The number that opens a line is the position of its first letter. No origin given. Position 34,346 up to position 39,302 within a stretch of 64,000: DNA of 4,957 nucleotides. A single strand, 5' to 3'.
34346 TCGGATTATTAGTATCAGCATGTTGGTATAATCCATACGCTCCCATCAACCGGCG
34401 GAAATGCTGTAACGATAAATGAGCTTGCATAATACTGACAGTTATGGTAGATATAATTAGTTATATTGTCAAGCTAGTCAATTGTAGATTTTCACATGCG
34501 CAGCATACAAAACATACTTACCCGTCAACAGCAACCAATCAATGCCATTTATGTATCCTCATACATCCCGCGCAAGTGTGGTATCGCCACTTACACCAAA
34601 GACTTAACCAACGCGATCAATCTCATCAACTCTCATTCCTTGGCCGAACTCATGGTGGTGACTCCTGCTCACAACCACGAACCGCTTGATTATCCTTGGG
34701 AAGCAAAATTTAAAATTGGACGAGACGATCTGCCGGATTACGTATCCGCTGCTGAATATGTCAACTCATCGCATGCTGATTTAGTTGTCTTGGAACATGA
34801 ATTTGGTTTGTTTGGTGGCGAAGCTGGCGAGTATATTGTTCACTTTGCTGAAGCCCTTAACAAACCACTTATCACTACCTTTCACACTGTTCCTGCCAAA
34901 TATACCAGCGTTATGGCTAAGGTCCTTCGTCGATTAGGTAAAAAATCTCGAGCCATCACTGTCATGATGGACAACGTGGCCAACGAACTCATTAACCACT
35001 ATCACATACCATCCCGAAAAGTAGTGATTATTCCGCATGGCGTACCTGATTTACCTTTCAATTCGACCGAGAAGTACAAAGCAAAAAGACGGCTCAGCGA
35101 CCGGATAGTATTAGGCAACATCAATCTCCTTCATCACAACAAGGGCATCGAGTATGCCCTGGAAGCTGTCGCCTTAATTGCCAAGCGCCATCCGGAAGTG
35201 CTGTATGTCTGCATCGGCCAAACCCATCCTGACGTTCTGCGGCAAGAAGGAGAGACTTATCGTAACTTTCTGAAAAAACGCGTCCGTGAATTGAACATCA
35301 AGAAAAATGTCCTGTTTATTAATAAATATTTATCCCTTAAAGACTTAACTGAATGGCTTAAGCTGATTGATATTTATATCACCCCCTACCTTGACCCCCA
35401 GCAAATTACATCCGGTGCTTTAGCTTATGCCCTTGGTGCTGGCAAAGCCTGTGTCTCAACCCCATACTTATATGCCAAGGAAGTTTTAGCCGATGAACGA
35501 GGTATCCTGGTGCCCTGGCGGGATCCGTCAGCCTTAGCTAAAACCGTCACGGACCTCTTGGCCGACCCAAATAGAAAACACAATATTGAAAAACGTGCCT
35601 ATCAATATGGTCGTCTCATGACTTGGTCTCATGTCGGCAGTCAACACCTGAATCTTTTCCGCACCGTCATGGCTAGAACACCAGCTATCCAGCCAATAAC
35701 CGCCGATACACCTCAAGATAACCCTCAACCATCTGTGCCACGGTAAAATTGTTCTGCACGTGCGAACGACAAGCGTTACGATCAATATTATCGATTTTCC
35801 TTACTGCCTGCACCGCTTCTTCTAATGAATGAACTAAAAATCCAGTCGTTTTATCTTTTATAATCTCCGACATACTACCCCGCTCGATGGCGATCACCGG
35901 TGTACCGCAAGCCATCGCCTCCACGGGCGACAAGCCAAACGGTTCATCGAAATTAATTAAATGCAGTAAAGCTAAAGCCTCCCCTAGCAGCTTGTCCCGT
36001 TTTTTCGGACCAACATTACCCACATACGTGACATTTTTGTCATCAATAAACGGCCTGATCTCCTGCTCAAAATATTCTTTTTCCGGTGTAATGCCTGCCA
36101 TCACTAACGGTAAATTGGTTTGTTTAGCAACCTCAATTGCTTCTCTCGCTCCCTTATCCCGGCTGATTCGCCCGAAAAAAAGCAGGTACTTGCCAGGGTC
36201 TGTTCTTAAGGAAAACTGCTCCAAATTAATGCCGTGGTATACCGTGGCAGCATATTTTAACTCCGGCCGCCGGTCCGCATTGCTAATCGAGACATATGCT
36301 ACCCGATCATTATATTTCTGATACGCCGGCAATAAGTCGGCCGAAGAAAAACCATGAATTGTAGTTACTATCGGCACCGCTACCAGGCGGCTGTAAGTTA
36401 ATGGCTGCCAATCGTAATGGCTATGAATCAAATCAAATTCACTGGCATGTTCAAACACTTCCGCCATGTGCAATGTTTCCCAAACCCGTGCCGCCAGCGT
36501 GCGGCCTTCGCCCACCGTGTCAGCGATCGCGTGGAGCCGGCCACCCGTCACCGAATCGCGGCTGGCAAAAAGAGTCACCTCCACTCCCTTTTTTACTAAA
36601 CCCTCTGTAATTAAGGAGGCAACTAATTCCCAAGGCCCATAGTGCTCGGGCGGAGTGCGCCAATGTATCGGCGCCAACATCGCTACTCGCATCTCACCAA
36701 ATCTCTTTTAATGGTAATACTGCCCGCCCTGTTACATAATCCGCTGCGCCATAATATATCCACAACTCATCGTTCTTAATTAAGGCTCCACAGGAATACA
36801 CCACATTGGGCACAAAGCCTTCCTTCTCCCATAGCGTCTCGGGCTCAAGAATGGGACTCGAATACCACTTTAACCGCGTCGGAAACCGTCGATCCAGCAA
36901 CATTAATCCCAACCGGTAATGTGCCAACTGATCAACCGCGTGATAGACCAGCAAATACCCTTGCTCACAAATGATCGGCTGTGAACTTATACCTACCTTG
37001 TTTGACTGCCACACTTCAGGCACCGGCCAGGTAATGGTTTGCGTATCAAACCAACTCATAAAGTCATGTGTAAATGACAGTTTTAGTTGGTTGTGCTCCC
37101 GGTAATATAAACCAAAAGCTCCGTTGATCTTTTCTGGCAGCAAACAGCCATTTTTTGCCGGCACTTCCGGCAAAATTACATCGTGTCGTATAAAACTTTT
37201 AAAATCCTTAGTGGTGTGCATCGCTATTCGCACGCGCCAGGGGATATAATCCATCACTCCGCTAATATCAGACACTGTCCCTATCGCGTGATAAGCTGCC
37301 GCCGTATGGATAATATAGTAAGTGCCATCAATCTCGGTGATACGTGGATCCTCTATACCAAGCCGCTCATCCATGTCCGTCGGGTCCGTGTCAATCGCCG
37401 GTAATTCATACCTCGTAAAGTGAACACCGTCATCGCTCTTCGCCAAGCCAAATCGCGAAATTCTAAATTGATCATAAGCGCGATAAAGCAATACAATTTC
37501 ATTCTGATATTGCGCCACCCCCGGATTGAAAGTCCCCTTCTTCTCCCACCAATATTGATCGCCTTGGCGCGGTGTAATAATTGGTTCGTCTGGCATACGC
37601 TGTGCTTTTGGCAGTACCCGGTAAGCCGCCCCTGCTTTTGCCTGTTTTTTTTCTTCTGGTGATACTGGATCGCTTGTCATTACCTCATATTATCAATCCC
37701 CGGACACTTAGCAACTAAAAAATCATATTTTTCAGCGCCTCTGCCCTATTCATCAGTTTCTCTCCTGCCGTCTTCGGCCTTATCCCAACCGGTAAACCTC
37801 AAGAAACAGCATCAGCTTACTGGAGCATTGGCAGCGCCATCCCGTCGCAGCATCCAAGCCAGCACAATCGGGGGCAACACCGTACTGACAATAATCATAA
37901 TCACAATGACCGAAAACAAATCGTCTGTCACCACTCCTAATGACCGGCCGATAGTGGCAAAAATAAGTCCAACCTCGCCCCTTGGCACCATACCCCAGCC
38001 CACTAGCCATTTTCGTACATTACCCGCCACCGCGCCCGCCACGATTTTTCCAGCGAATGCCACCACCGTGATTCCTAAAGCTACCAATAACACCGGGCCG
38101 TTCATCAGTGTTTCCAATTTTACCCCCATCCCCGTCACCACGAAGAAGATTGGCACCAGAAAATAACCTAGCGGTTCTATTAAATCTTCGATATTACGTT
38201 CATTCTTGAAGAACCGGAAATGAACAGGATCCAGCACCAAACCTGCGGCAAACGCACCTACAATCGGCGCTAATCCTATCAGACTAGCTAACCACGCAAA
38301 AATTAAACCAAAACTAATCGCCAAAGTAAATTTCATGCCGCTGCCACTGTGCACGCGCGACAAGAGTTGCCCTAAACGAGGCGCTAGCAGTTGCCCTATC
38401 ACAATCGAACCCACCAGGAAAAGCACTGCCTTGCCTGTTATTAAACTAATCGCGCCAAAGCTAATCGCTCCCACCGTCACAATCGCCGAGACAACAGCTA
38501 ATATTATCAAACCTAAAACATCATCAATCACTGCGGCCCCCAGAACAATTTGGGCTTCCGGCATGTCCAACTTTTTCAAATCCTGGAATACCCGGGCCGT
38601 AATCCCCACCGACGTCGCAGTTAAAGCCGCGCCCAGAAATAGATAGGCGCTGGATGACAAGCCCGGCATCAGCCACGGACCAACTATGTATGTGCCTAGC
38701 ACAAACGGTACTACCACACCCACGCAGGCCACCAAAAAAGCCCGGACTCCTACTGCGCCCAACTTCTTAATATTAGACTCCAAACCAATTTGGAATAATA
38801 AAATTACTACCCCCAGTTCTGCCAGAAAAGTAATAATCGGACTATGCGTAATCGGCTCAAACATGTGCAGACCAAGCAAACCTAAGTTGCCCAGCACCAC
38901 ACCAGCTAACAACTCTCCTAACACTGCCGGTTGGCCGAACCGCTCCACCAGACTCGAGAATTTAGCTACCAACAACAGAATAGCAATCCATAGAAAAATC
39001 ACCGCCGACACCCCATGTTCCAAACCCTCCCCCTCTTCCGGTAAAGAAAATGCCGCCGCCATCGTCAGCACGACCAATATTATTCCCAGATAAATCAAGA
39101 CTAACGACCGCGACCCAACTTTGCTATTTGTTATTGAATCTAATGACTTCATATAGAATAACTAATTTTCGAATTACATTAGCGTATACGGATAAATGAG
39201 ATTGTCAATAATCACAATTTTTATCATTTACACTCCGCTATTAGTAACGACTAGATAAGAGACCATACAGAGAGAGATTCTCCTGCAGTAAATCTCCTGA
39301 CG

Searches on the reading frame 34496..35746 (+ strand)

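Call 86: search_protein_families(library=pfam, proteins=[window:34496-35746:+], max_evalue=0.0001)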
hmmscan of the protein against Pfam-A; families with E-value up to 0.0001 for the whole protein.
window:34496-35746:+ (416 aa): 3 families
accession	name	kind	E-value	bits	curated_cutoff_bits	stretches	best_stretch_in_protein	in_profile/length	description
PF00534.26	Glycos_transf_1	-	3.9e-19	69.3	26.4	1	192-370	3-171/172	Glycosyl transferases group 1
PF13692.12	Glyco_trans_1_4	-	4e-17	63.2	27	1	210-357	8-142/142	Glycosyl transferases group 1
PF13439.12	Glyco_transf_4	-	2e-11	44.7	28.5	1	52-183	22-166/170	Glycosyltransferase Family 4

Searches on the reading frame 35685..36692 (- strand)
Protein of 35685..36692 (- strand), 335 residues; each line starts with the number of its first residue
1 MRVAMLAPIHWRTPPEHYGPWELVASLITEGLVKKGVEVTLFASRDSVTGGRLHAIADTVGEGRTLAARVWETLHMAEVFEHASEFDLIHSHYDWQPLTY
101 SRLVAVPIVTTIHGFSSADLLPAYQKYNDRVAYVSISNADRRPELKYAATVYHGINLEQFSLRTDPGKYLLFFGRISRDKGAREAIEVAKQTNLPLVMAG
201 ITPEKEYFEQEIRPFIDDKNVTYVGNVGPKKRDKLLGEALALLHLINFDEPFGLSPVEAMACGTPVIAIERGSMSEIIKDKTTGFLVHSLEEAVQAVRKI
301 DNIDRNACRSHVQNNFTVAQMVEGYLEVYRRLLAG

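Call 86: search_protein_families(library=pfam, proteins=[window:35685-36692:-], max_evalue=0.0001)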
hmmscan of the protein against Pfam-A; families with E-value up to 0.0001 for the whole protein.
window:35685-36692:- (335 aa): 4 families
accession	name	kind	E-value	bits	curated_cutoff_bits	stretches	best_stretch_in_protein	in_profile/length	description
PF00534.26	Glycos_transf_1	-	1.2e-25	90.5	26.4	1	163-302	11-154/172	Glycosyl transferases group 1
PF13692.12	Glyco_trans_1_4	-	4.8e-17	63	27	1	168-299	2-138/142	Glycosyl transferases group 1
PF13439.12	Glyco_transf_4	-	5.3e-08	33.5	28.5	1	28-132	11-127/170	Glycosyltransferase Family 4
PF13579.12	Glyco_trans_4_4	-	2.1e-06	28.6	29.7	1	26-140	8-129/158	Glycosyl transferase 4-like domain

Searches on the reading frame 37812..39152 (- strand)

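Call 62: search_protein_families(library=pfam, proteins=[window:37812-39152:-], max_evalue=0.001)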
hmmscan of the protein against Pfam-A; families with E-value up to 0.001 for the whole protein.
window:37812-39152:- (446 aa): 1 family
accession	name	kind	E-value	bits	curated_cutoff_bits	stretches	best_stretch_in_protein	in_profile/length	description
PF00999.27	Na_H_Exchanger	-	5.5e-61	206.9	26.2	1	59-436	3-374/375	Sodium/hydrogen exchanger, transmembrane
